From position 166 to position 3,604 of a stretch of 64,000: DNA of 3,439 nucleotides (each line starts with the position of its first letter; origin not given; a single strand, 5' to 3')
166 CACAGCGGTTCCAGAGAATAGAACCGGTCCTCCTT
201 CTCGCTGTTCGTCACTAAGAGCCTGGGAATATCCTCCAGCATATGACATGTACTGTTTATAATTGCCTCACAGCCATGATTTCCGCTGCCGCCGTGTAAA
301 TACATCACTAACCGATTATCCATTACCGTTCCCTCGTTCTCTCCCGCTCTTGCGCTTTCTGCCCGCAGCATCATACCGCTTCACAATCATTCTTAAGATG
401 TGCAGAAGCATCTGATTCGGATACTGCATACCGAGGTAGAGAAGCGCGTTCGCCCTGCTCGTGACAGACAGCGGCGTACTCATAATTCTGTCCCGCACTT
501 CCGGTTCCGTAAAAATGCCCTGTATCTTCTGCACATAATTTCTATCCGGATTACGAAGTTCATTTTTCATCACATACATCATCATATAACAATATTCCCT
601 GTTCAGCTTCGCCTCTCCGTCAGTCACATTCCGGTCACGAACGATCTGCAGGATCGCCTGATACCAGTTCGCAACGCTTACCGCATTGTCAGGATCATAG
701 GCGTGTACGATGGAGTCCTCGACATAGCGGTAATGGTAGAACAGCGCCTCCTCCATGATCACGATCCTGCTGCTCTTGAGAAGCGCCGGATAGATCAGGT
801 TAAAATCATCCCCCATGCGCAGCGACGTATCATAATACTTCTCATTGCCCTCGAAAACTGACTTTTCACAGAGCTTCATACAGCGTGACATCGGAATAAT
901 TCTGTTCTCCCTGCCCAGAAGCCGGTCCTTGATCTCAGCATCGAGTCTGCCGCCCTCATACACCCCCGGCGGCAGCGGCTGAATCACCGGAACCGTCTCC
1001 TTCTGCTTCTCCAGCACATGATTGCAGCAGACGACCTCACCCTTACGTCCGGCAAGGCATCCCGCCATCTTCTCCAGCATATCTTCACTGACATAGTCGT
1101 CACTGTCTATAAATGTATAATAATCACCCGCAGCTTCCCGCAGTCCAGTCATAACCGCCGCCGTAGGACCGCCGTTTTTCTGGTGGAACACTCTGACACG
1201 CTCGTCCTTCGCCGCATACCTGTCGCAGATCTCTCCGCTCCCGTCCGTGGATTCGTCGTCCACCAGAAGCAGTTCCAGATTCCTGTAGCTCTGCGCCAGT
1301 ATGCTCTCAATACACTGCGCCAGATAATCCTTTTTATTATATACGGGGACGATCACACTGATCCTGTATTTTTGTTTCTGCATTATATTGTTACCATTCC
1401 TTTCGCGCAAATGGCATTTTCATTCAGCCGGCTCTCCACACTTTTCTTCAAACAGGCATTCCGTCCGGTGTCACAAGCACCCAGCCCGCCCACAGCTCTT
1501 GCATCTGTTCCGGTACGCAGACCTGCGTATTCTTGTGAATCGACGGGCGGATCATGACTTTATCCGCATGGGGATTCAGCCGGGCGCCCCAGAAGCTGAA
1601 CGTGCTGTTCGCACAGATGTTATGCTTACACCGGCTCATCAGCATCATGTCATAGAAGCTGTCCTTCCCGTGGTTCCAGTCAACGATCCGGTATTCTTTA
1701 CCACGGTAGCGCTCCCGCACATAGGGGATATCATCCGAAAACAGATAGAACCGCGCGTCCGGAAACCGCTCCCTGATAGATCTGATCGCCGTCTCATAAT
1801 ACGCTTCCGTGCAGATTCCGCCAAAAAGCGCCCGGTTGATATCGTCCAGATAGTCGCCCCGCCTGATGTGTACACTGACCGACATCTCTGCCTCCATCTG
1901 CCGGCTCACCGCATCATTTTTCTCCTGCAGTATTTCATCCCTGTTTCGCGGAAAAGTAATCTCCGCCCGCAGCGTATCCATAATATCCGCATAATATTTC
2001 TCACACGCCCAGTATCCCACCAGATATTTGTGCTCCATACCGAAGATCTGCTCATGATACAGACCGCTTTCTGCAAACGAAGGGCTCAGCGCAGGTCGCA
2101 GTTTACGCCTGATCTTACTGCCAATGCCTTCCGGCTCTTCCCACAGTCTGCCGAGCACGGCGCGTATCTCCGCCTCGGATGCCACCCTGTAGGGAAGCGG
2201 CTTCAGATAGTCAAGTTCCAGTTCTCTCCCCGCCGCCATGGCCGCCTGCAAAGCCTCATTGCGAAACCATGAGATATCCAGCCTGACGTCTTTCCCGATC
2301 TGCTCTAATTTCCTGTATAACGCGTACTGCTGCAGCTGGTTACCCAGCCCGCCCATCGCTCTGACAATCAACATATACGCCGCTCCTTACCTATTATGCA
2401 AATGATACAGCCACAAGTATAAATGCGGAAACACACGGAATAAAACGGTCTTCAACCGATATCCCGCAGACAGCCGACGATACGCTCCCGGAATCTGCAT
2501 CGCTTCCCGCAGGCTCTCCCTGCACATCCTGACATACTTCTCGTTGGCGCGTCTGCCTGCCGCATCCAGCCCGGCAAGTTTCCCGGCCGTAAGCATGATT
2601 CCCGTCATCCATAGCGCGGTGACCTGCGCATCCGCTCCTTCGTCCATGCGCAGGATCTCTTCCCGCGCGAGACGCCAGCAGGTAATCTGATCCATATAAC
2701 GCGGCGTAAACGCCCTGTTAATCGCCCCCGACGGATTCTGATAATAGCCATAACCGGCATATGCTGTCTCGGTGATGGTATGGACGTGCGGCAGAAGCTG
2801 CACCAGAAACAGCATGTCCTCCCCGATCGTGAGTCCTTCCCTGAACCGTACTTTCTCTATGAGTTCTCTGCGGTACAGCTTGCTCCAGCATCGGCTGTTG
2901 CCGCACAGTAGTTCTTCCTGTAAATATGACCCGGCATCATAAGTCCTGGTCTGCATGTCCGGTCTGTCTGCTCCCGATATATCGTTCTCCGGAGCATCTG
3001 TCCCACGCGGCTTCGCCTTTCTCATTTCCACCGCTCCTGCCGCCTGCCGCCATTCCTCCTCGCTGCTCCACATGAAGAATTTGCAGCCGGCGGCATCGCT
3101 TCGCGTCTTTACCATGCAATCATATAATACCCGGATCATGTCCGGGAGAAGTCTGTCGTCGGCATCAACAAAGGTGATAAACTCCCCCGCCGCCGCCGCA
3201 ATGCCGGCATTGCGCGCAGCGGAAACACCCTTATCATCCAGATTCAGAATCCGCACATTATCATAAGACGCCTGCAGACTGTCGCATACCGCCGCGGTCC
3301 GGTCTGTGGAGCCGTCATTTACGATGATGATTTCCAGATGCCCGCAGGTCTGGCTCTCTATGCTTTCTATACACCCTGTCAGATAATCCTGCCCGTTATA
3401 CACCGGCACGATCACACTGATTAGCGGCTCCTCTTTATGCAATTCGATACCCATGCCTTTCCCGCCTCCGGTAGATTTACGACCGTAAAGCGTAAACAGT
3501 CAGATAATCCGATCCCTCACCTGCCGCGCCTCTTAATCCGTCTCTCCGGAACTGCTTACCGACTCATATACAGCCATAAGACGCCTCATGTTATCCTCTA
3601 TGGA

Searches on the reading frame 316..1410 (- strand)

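Call 76: search_protein_families(library=ncbifam, proteins=[window:316-1410:-], max_evalue=1e-8)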
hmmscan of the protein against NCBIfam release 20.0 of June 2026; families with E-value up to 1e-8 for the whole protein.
window:316-1410:- (364 aa): 18 families
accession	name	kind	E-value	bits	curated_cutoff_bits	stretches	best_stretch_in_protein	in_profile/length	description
NF007482.0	PRK10073.1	equivalog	9.3e-32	110.3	423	1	10-257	1-246/334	glycosyltransferase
NF047683.1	TeichurnBiosyTuaG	equivalog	1.3e-24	87.3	400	1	10-115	1-107/252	teichuronic acid biosynthesis protein TuaG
TIGR03937.1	PgaC_IcaA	equivalog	2.2e-19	69.7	422.3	1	7-115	37-146/407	poly-beta-1,6-N-acetyl-D-glucosamine synthase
NF053739.1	GlytfEpsEBac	equivalog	2.2e-18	66.2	450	1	16-120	2-108/265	glycosyltransferase EpsE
NF050050.1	ProtGlycPglI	equivalog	2.7e-18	66.4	500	1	16-117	3-106/306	GalNAc(5)-diNAcBac-PP-undecaprenol beta-1,3-glucosyltransferase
NF041875.1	EPS_EpsD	equivalog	1.6e-16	60.7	370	1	17-141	1-126/325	exopolysaccharide biosynthesis glycosyltransferase EpsD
TIGR03111.1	glyc2_xrt_Gpos1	hypoth_equivalog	2.3e-14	53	363.95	1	11-119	45-156/439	TIGR03111 family XrtG-associated glycosyltransferase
TIGR03965.1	mycofact_glyco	equivalog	1.4e-13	50.5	280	1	13-126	72-186/467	mycofactocin biosynthesis glycosyltransferase MftF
TIGR04283.1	glyco_like_mftF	equivalog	1e-12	48.1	182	1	17-139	1-117/221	TIGR04283 family arsenosugar biosynthesis glycosyltransferase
TIGR04242.1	nodulat_NodC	equivalog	2.3e-12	46.6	550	1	12-118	45-155/395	chitooligosaccharide synthase NodC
NF041394.1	GtaseAglG_Halo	equivalog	2e-11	43.7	440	1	16-115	2-103/304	glucosyl-dolichyl phosphate glucuronosyltransferase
NF038299.1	EPS_HpsN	equivalog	7.3e-11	41.6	425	1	16-137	2-124/317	hormogonium polysaccharide biosynthesis glycosyltransferase HpsN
NF007986.1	PRK10714.1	equivalog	1.3e-10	40.9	529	1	15-104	6-100/316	undecaprenyl-phosphate 4-deoxy-4-formamido-L-arabinose transferase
NF007453.0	PRK10018.1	equivalog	2.8e-10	40.3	382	1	11-109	2-101/280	colanic acid biosynthesis glycosyltransferase WcaA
TIGR03469.1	HpnB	hypoth_equivalog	5.9e-10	38.7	379.25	1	11-94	40-132/386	hopene-associated glycosyltransferase HpnB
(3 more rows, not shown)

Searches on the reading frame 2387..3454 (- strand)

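Call 76: search_protein_families(library=ncbifam, proteins=[window:2387-3454:-], max_evalue=1e-8)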
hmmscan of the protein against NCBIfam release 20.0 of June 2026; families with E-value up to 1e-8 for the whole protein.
window:2387-3454:- (355 aa): 15 families
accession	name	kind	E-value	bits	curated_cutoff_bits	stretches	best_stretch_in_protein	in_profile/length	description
NF007482.0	PRK10073.1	equivalog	8.8e-37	126.8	423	1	7-126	3-122/334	glycosyltransferase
NF047683.1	TeichurnBiosyTuaG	equivalog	2.8e-20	73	400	1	7-115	3-112/252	teichuronic acid biosynthesis protein TuaG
NF041875.1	EPS_EpsD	equivalog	1.3e-19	70.8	370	1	12-108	1-98/325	exopolysaccharide biosynthesis glycosyltransferase EpsD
TIGR03965.1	mycofact_glyco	equivalog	8.6e-18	64.4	280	1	8-126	72-191/467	mycofactocin biosynthesis glycosyltransferase MftF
NF050050.1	ProtGlycPglI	equivalog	1.2e-17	64.2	500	1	10-112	2-106/306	GalNAc(5)-diNAcBac-PP-undecaprenol beta-1,3-glucosyltransferase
TIGR03937.1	PgaC_IcaA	equivalog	1.3e-17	63.9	422.3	1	6-112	41-148/407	poly-beta-1,6-N-acetyl-D-glucosamine synthase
TIGR03111.1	glyc2_xrt_Gpos1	hypoth_equivalog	1.6e-16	60.1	363.95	1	6-109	45-151/439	TIGR03111 family XrtG-associated glycosyltransferase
TIGR04283.1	glyco_like_mftF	equivalog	8.2e-16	58.3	182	1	12-128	1-109/221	TIGR04283 family arsenosugar biosynthesis glycosyltransferase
NF038302.1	EPS_HpsE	equivalog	1.9e-13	50.1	300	1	12-107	3-104/307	hormogonium polysaccharide biosynthesis glycosyltransferase HpsE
NF041394.1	GtaseAglG_Halo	equivalog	2.3e-13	50.1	440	1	12-126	3-119/304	glucosyl-dolichyl phosphate glucuronosyltransferase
NF053739.1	GlytfEpsEBac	equivalog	7.5e-13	48.1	450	1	10-104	1-97/265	glycosyltransferase EpsE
TIGR04242.1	nodulat_NodC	equivalog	5.5e-12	45.3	550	1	8-128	46-170/395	chitooligosaccharide synthase NodC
NF007453.0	PRK10018.1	equivalog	2.2e-11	44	382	1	7-111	3-108/280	colanic acid biosynthesis glycosyltransferase WcaA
TIGR04017.1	WcaA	equivalog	3.4e-11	43.3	495.75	1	7-112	2-108/279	colanic acid biosynthesis glycosyltransferase WcaA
NF038299.1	EPS_HpsN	equivalog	3.4e-10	39.4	425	1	10-109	1-101/317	hormogonium polysaccharide biosynthesis glycosyltransferase HpsN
